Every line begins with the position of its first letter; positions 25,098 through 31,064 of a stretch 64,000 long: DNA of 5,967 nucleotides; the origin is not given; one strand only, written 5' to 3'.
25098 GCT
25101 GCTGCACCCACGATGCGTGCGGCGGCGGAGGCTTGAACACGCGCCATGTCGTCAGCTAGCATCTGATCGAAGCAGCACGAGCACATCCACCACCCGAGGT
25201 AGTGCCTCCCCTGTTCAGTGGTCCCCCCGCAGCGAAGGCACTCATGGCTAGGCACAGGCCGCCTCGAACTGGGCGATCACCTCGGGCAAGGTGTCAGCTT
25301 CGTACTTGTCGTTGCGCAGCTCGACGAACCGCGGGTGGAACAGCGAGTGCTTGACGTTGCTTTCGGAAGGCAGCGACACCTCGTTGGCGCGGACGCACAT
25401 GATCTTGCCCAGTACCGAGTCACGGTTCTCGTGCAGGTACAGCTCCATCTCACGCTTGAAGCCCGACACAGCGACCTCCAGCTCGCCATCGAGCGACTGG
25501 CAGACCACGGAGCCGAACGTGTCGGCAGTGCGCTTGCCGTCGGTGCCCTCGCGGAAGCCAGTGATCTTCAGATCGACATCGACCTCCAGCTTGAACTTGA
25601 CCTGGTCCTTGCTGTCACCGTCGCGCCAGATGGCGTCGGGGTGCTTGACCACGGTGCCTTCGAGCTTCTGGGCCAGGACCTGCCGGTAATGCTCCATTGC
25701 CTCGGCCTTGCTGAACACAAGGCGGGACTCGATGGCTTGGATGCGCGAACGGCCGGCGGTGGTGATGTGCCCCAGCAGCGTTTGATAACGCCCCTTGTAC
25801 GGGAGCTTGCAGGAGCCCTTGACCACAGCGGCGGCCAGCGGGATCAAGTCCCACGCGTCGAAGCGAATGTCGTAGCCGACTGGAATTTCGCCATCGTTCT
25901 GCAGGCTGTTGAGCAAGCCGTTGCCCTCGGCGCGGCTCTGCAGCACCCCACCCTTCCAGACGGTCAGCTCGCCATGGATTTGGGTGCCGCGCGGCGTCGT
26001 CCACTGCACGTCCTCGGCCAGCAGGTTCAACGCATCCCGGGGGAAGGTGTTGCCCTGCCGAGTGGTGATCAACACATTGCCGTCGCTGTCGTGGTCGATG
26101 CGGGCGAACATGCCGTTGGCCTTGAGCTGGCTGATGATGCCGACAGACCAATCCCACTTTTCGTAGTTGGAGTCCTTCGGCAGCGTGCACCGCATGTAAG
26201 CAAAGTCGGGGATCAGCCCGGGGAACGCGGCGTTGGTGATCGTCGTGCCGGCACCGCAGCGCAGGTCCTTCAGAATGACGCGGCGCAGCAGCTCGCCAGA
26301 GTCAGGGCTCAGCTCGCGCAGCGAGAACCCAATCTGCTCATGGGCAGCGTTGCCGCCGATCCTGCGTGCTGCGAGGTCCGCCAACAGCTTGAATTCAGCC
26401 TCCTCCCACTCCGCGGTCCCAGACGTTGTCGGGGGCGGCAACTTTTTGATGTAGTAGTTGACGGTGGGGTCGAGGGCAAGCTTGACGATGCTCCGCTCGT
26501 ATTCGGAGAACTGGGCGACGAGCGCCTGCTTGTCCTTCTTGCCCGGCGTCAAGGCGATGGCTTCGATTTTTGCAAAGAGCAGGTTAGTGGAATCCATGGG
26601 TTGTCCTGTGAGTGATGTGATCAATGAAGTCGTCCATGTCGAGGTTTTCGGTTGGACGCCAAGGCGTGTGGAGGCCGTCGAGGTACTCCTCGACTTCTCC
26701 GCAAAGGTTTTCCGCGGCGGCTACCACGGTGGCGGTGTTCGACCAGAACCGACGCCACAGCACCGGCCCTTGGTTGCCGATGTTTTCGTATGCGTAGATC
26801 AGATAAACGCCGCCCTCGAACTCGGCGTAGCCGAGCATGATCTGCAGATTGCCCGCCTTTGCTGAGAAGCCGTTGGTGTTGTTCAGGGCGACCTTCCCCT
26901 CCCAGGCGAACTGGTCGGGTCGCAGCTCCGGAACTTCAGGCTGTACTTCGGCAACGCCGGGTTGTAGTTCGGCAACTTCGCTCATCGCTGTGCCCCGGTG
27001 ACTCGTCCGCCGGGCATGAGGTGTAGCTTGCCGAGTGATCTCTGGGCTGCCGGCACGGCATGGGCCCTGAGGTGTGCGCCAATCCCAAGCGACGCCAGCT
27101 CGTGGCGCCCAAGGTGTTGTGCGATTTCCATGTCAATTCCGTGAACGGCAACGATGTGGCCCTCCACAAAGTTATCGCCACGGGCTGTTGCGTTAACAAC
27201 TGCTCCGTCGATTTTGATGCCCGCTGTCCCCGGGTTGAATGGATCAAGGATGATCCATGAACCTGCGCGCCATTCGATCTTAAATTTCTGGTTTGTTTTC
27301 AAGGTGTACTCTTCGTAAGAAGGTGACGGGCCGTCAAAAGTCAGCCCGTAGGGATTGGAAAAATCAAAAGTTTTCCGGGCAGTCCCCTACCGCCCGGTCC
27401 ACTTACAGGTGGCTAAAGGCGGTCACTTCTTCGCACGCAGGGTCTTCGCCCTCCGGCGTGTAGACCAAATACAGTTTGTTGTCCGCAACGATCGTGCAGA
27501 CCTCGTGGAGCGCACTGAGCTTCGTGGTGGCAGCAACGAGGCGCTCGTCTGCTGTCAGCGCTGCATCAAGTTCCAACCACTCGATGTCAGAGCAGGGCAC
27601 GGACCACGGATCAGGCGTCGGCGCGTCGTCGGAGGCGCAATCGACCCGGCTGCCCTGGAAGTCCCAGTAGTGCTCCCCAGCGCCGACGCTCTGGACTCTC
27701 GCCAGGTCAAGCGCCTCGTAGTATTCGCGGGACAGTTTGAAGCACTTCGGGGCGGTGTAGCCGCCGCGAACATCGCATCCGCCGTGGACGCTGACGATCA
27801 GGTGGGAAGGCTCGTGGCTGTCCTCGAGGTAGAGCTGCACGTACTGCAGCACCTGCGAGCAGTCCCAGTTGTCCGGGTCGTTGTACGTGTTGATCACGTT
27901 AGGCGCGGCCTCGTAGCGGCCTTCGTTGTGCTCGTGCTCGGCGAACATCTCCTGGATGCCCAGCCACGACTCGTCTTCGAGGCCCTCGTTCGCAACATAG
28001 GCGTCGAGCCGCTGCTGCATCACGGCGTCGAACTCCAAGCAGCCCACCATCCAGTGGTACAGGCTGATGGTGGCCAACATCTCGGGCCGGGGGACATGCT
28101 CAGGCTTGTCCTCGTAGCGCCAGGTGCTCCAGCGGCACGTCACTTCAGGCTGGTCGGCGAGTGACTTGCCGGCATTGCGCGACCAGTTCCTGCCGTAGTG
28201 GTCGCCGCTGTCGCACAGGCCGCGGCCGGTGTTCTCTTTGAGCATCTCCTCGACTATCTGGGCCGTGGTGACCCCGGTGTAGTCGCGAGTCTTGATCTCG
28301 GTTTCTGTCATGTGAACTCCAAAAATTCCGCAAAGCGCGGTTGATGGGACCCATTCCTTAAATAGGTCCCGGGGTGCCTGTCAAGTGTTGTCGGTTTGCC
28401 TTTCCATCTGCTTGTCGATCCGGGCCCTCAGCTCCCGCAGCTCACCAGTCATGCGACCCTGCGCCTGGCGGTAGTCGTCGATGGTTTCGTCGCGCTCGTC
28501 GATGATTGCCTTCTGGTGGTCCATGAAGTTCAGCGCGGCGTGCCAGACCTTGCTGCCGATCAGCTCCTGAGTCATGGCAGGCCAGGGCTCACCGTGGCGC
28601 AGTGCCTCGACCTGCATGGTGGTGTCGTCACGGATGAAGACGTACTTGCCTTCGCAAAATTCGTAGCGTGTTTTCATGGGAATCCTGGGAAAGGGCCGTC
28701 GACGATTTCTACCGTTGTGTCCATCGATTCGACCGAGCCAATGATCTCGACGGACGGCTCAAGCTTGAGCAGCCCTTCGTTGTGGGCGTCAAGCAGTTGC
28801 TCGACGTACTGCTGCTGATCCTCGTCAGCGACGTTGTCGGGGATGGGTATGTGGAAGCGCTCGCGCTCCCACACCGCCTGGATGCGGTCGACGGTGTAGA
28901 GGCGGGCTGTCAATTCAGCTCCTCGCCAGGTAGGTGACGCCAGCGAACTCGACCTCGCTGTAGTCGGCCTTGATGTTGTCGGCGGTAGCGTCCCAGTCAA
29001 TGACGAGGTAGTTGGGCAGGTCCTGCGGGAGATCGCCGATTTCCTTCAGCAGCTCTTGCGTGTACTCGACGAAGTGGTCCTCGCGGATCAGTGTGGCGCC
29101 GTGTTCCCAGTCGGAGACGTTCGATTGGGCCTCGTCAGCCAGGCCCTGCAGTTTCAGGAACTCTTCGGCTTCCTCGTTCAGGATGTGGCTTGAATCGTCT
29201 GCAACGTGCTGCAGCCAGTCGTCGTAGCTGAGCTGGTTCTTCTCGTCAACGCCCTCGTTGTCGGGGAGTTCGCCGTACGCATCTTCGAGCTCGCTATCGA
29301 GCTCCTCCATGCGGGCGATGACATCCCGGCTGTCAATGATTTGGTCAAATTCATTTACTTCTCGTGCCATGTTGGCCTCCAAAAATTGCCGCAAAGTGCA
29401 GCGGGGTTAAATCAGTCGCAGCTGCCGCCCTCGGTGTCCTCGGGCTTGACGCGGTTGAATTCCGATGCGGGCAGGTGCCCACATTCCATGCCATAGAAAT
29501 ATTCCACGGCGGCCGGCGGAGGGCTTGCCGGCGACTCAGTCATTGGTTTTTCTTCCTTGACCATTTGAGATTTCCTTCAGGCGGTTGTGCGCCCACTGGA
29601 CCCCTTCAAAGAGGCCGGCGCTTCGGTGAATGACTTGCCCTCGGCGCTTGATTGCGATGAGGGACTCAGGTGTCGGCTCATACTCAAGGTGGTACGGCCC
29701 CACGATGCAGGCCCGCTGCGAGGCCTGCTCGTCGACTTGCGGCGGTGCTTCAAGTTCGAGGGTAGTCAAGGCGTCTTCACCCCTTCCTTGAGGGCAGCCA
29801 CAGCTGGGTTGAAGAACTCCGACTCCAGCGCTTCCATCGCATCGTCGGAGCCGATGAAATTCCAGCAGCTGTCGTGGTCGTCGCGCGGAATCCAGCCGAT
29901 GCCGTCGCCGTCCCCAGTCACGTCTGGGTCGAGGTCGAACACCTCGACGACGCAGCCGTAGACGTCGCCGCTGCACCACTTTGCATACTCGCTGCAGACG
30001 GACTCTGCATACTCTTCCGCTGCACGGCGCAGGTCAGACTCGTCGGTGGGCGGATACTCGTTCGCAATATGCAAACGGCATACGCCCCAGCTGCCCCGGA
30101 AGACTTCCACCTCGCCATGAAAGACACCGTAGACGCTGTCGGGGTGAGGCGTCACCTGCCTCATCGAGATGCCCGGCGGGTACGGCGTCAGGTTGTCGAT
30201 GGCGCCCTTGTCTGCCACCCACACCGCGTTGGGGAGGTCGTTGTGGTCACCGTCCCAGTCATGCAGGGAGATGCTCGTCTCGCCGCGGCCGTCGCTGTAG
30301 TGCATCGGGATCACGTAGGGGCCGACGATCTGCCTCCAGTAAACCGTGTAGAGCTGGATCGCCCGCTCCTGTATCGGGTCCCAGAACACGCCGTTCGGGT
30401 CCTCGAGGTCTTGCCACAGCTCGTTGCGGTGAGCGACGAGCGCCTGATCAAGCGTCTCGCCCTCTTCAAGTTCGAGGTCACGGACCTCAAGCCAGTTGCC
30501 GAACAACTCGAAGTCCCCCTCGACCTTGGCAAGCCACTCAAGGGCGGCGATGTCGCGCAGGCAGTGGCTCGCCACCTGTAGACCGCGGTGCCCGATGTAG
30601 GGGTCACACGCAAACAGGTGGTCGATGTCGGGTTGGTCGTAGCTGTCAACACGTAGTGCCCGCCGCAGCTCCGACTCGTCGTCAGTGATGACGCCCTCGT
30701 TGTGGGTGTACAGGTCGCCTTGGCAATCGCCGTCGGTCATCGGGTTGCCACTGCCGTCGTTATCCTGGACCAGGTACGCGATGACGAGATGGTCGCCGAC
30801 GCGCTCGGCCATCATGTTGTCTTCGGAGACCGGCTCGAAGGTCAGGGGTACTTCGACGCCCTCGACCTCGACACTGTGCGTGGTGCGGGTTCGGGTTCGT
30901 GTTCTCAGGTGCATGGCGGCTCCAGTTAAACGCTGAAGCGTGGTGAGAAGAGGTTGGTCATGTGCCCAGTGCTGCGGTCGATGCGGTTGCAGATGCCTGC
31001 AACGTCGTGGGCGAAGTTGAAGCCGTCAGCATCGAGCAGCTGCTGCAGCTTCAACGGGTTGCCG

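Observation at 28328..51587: Ten covarying pentaloop hairpins at fixed distance upstream of early-gene GGAG sites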

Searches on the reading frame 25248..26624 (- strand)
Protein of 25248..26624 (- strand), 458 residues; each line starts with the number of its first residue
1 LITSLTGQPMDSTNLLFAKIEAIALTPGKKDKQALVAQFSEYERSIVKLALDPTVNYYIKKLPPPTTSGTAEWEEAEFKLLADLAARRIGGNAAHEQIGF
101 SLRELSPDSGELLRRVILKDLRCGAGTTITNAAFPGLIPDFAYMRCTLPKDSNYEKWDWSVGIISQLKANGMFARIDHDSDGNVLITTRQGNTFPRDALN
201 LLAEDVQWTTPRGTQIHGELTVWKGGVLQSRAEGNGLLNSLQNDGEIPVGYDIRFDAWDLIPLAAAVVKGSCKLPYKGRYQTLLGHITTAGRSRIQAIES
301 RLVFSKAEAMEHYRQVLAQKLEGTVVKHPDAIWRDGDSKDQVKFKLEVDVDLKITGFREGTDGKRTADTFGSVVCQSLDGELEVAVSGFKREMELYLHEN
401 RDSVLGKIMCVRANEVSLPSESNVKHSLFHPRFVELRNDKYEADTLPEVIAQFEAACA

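Call 6: search_protein_families(library=phrogs, proteins=[window:25248-26624:-], max_evalue=0.00001)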
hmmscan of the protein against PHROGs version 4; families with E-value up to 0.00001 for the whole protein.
window:25248-26624:- (458 aa): 2 families
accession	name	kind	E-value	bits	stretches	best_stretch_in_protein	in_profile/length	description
phrog_114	-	DNA, RNA and nucleotide metabolism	3.5e-104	350.6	1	9-456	84-517/634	ATP-dependent DNA ligase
phrog_30362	-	DNA, RNA and nucleotide metabolism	5.1e-06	27.5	1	312-438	7-135/144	DNA ligase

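Call 20: find_related_loci(query=window:25248-26624:-, collection=viral_contigs, flank=10000)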
Query window:25248-26624:- (458 aa) in viral_contigs; peptide patterns used: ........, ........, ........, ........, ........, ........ (x = any residue, [..] = any of these).
9 stretches matched a pattern; 4 encode a relative of the query (tblastn E <= 1e-3); 4 distinct loci.
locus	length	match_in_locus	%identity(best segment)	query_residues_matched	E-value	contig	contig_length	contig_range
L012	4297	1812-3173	50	7-458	2e-144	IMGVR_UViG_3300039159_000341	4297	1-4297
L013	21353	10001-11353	49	10-458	1e-133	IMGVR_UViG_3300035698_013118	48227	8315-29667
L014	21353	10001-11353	49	10-458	1e-133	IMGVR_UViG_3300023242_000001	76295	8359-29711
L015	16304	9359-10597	38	45-456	5e-87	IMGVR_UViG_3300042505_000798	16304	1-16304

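Call 21: find_related_loci(query=window:25248-26624:-, collection=genome_contigs, flank=10000)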
Query window:25248-26624:- (458 aa) in genome_contigs; peptide patterns used: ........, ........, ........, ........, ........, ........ (x = any residue, [..] = any of these).
41 stretches matched a pattern, but none encodes a relative of the query by tblastn (E <= 1e-3).

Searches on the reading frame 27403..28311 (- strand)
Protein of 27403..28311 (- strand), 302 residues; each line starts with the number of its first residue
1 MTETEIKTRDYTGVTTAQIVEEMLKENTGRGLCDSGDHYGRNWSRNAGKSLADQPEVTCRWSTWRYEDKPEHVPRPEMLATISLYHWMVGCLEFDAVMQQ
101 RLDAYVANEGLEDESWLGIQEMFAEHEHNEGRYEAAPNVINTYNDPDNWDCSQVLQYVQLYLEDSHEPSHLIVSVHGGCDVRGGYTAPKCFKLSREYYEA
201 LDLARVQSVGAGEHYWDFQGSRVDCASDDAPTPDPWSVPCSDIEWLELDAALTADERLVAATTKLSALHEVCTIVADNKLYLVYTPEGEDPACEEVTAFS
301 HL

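Call 6: search_protein_families(library=phrogs, proteins=[window:27403-28311:-], max_evalue=0.00001)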
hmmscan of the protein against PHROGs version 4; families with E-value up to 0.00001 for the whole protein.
window:27403-28311:- (302 aa): 1 family
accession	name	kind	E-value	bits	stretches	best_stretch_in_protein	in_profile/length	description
phrog_11344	-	unknown function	1.5e-35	124.1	1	13-253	4-239/273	-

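Call 17: find_related_loci(query=window:27403-28311:-, collection=viral_contigs, flank=10000)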
Query window:27403-28311:- (302 aa) in viral_contigs; peptide patterns used: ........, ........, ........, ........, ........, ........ (x = any residue, [..] = any of these).
6 stretches matched a pattern, but none encodes a relative of the query by tblastn (E <= 1e-3).

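Call 27: search_protein_families(library=pfam, proteins=[window:27403-28311:-], max_evalue=0.01)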
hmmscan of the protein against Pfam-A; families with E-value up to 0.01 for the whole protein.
window:27403-28311:- (302 aa): 0 families

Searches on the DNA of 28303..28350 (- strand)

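Call 24: build_rna_model(alignment_id=A1, structure=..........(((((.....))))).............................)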
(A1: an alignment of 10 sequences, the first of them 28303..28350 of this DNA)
Model R1 built from alignment A1 (10 sequences, 54 columns); structure: as given.
model positions 49; base pairs 5; branch points 0; effective number of sequences 10; information 0.774 bits per position. Calibrated on 0.2 Mb of random sequence (short: E-values are rough).
structure used (alignment columns):
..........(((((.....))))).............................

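Call 25: search_with_rna_model(model_id=R1, sources=[window, L002, L003, L006, L008, L009, L011, L012, L013, L014, L015], max_evalue=10, show_alignments=0)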
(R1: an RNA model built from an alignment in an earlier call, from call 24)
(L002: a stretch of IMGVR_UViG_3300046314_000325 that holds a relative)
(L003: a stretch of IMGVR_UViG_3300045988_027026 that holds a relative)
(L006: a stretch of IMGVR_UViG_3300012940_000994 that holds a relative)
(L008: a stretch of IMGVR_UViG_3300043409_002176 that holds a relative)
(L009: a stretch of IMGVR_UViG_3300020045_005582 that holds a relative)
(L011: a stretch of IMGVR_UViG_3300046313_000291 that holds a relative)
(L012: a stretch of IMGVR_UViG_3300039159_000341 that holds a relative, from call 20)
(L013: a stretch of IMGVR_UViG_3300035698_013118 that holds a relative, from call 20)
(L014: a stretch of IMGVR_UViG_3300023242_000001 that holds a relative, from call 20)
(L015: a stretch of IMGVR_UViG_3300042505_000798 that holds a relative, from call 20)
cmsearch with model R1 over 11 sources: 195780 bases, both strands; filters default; matches with E-value up to 10: 39.
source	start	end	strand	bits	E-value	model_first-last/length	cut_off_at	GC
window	32628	32677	-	51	8.1e-13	1-49/49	no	0.6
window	50099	50147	-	50.8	9.4e-13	1-49/49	no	0.57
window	47711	47761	-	46.4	2.1e-11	1-49/49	no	0.53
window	39242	39290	-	46.2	2.4e-11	1-49/49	no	0.47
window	29363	29412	-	46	2.8e-11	1-49/49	no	0.52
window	35097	35145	-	44.1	1.1e-10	1-49/49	no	0.55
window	42459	42511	-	43.4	1.8e-10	1-49/49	no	0.43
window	28303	28351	-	39.9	2.1e-09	1-49/49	no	0.49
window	44523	44572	-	39.6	2.6e-09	1-49/49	no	0.44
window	51550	51598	-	38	7.8e-09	1-49/49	no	0.55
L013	6987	7035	+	34.4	1e-07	1-49/49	no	0.53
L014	6987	7035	+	34.4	1e-07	1-49/49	no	0.53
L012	73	120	+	31.9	5.9e-07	1-49/49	no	0.6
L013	8253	8300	+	31.9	5.9e-07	1-49/49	no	0.6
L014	8253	8300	+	31.9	5.9e-07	1-49/49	no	0.6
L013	4096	4144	+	29.3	3.9e-06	1-49/49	no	0.53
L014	4096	4144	+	29.3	3.9e-06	1-49/49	no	0.53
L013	3014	3062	+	27.9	9.9e-06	1-49/49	no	0.63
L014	3014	3062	+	27.9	9.9e-06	1-49/49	no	0.63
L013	283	331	+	27.4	1.5e-05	1-49/49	no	0.61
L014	283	331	+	27.4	1.5e-05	1-49/49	no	0.61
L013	7731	7779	+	24.3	0.00013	1-49/49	no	0.57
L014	7731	7779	+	24.3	0.00013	1-49/49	no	0.57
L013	5157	5205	+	22.3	0.00052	1-49/49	no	0.57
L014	5157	5205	+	22.3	0.00052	1-49/49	no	0.57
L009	13494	13541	+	18.5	0.0081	1-49/49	no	0.65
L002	3084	3134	+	17.8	0.013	1-49/49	no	0.55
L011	2550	2600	-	17.8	0.013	1-49/49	no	0.55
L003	11687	11733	+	15.7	0.057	1-49/49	no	0.64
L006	10769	10786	+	15.7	0.058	11-28/49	no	0.67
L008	11063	11079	-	15.5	0.065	11-27/49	no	0.71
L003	7744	7792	-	10.4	2.5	1-49/49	no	0.55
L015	8918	8959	+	10.2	2.8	1-49/49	no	0.36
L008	8349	8394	+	8.8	7.6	1-49/49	no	0.41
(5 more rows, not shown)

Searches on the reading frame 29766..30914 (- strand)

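Call 6: search_protein_families(library=phrogs, proteins=[window:29766-30914:-], max_evalue=0.00001)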
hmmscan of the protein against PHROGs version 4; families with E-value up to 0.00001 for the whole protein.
window:29766-30914:- (382 aa): 1 family
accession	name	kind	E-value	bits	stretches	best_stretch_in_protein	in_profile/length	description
phrog_6186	-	unknown function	3.6e-06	28.1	1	296-362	143-193/220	-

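Call 27: search_protein_families(library=pfam, proteins=[window:29766-30914:-], max_evalue=0.01)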
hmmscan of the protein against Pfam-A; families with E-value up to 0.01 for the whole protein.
window:29766-30914:- (382 aa): 0 families
